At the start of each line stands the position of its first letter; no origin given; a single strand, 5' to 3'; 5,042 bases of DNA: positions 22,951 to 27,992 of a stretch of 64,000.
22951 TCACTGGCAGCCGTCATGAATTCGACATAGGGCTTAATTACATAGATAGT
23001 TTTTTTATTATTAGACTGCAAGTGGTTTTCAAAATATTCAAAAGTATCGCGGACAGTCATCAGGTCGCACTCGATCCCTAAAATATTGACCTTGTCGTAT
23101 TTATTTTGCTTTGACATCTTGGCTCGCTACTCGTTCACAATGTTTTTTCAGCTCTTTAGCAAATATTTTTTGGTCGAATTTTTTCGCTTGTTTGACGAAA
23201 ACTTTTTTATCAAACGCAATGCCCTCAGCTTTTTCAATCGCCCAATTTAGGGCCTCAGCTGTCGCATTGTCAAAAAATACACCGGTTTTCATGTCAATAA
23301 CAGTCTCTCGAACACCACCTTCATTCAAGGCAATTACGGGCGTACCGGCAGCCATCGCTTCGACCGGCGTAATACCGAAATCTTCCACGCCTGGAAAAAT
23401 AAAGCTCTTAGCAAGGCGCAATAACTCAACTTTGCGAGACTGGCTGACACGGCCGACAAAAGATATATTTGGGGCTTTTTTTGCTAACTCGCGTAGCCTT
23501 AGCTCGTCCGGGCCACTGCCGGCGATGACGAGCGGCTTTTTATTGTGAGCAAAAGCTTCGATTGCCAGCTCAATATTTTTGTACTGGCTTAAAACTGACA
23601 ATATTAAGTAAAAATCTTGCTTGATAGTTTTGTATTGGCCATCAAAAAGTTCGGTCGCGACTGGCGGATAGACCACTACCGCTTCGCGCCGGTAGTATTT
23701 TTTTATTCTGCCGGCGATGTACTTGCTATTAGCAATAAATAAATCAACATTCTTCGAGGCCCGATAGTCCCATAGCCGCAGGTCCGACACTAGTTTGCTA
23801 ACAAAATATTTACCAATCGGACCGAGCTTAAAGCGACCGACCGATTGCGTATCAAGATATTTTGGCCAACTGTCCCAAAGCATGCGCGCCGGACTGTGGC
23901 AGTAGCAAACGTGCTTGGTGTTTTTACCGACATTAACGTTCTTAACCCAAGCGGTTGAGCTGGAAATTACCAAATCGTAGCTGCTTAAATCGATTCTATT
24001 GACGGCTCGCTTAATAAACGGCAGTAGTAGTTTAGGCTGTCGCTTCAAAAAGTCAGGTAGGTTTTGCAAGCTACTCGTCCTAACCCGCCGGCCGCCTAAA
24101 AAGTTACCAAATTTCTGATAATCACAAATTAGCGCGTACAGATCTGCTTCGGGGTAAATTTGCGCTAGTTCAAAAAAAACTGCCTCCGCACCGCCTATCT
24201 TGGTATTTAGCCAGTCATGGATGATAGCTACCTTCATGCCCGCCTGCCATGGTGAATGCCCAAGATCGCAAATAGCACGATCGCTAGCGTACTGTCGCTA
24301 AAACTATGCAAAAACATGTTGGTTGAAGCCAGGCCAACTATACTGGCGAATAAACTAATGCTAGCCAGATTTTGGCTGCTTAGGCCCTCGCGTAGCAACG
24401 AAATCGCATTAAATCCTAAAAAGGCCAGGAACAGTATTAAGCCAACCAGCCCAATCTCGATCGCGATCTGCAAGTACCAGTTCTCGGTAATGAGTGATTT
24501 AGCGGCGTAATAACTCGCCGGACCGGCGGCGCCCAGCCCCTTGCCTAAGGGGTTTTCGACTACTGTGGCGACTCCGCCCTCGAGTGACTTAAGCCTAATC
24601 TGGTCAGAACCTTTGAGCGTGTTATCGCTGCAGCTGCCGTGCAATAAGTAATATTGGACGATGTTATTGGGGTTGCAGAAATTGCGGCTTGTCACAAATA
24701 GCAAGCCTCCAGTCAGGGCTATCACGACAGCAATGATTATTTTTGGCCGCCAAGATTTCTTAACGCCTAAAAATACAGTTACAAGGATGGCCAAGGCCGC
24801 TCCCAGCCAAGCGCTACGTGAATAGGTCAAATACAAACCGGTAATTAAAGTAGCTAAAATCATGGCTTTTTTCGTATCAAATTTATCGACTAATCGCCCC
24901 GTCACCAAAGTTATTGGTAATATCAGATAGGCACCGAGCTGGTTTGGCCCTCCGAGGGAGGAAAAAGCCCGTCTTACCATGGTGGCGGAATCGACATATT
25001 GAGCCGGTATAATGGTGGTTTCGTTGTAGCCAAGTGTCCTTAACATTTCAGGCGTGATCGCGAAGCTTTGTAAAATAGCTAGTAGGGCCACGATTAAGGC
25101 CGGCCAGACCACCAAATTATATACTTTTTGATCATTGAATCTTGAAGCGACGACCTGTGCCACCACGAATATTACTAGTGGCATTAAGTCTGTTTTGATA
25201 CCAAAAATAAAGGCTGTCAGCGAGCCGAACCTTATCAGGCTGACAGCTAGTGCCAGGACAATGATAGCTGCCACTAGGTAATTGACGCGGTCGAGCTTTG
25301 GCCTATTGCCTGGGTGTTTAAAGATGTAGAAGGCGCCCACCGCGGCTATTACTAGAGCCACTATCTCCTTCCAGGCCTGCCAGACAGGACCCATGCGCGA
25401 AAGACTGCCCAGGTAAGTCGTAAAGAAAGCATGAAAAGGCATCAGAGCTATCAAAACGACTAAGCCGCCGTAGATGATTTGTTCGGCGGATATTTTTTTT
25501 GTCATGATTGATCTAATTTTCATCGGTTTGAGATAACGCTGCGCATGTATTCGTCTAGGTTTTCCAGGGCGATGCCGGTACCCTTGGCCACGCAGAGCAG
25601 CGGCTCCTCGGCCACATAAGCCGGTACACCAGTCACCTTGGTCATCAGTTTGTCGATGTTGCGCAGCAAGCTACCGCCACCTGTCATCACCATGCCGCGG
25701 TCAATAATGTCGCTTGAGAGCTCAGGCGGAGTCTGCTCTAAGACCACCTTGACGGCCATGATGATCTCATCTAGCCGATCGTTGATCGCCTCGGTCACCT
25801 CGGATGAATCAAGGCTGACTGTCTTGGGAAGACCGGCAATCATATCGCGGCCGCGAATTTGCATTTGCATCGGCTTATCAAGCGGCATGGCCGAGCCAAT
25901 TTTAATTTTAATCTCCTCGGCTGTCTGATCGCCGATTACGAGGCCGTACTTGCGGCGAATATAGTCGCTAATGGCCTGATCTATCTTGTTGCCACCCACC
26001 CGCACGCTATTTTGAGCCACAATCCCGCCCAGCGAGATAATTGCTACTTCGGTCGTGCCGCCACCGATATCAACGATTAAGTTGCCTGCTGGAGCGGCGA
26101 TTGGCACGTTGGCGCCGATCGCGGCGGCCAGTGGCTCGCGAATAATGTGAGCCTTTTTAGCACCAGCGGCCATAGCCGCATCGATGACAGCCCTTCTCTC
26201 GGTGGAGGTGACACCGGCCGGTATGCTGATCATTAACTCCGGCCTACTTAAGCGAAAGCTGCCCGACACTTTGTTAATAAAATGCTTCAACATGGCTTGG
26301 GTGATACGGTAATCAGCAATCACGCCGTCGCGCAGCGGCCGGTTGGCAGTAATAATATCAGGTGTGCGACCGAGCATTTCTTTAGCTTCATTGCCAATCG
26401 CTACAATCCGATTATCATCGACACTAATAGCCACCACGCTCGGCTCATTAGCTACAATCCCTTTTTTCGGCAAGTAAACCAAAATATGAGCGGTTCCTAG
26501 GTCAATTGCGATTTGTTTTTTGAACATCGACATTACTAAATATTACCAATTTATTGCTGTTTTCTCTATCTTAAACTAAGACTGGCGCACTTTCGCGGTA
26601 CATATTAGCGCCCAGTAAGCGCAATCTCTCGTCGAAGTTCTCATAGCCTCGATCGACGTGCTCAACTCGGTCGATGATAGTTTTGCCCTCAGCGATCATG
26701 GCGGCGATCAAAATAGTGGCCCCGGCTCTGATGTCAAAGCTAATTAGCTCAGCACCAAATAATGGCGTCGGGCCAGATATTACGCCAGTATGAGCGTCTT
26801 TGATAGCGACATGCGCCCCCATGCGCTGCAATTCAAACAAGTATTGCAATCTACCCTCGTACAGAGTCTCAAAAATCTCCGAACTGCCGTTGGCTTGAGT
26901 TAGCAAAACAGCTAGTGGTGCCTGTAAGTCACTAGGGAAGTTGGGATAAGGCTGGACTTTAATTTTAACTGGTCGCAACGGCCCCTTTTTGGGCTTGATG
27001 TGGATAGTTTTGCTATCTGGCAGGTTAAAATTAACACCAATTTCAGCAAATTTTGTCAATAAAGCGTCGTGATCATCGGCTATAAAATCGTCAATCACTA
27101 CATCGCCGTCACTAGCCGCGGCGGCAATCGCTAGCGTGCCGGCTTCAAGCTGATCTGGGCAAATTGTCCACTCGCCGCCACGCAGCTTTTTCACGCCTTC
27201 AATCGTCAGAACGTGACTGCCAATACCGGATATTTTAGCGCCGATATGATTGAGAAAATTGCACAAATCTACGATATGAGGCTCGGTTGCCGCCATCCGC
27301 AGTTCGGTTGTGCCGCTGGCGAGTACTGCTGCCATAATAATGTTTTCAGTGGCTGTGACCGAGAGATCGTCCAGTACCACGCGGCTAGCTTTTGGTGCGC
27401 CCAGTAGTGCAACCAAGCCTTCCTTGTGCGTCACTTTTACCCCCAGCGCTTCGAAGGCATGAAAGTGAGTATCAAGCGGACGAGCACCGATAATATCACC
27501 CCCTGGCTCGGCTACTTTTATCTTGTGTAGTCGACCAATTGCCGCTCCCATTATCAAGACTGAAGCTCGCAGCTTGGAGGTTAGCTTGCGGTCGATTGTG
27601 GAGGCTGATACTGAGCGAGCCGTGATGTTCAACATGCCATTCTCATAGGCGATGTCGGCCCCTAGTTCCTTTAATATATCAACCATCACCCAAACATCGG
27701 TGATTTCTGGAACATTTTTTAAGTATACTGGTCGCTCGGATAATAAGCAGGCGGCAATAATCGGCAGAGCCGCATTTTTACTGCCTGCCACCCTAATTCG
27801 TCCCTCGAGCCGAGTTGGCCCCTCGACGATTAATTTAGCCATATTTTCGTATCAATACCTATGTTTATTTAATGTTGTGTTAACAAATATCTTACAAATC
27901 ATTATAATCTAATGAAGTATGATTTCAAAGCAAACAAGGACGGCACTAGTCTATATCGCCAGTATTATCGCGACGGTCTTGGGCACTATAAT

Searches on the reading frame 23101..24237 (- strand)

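Call 79: search_protein_families(library=pfam, proteins=[window:23101-24237:-], max_evalue=0.00001)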
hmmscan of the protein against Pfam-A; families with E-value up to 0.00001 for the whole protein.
window:23101-24237:- (378 aa): 3 families
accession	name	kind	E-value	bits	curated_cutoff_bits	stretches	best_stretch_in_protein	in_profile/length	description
PF00534.26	Glycos_transf_1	-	3.9e-32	111.6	26.4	1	206-352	14-170/172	Glycosyl transferases group 1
PF13692.12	Glyco_trans_1_4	-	1.1e-21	78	27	1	215-336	9-138/142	Glycosyl transferases group 1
PF13439.12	Glyco_transf_4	-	2e-10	41.4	28.5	1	14-196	1-169/170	Glycosyltransferase Family 4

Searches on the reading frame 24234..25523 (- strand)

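Call 79: search_protein_families(library=pfam, proteins=[window:24234-25523:-], max_evalue=0.00001)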
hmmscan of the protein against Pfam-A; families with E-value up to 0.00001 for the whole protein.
window:24234-25523:- (429 aa): 1 family
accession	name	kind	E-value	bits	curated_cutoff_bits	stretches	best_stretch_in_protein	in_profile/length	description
PF04932.20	Wzy_C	-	8.5e-16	58.5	31.7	1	222-366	2-149/149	O-Antigen ligase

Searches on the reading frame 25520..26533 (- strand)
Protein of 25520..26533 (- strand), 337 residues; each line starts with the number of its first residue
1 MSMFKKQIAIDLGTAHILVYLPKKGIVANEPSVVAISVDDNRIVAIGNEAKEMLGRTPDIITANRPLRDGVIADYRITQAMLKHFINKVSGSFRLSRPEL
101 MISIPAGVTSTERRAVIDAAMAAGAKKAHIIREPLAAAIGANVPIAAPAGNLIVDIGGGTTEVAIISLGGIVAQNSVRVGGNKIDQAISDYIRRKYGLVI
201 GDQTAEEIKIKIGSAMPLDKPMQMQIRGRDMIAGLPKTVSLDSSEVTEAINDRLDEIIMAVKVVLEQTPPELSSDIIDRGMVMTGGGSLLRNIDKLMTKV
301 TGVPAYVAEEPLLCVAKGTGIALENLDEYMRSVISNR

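Call 79: search_protein_families(library=pfam, proteins=[window:25520-26533:-], max_evalue=0.00001)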
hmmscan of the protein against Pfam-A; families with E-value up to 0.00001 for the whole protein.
window:25520-26533:- (337 aa): 5 families
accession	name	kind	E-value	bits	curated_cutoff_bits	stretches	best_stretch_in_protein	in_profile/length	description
PF06723.19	MreB_Mbl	-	4.3e-137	456.8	27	1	6-329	2-325/327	MreB/Mbl protein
PF14450.12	FtsA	-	2e-14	54.5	31.8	1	153-310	2-112/127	Cell division protein FtsA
PF00012.26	HSP70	-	8.4e-13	47.8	20.6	1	98-321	134-370/599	Hsp70 protein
PF00022.25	Actin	-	9e-07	28.3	27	1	44-195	46-190/410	Actin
PF25216.1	Volactin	-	4.5e-06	26.8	35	0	34-190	49-207/321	Volactin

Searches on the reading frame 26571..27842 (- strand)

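Call 79: search_protein_families(library=pfam, proteins=[window:26571-27842:-], max_evalue=0.00001)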
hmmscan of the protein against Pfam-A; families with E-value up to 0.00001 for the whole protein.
window:26571-27842:- (423 aa): 1 family
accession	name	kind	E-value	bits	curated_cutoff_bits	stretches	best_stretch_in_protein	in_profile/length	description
PF00275.25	EPSP_synthase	-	1.2e-78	265.2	22.8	1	6-407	1-417/417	EPSP synthase (3-phosphoshikimate 1-carboxyvinyltransferase)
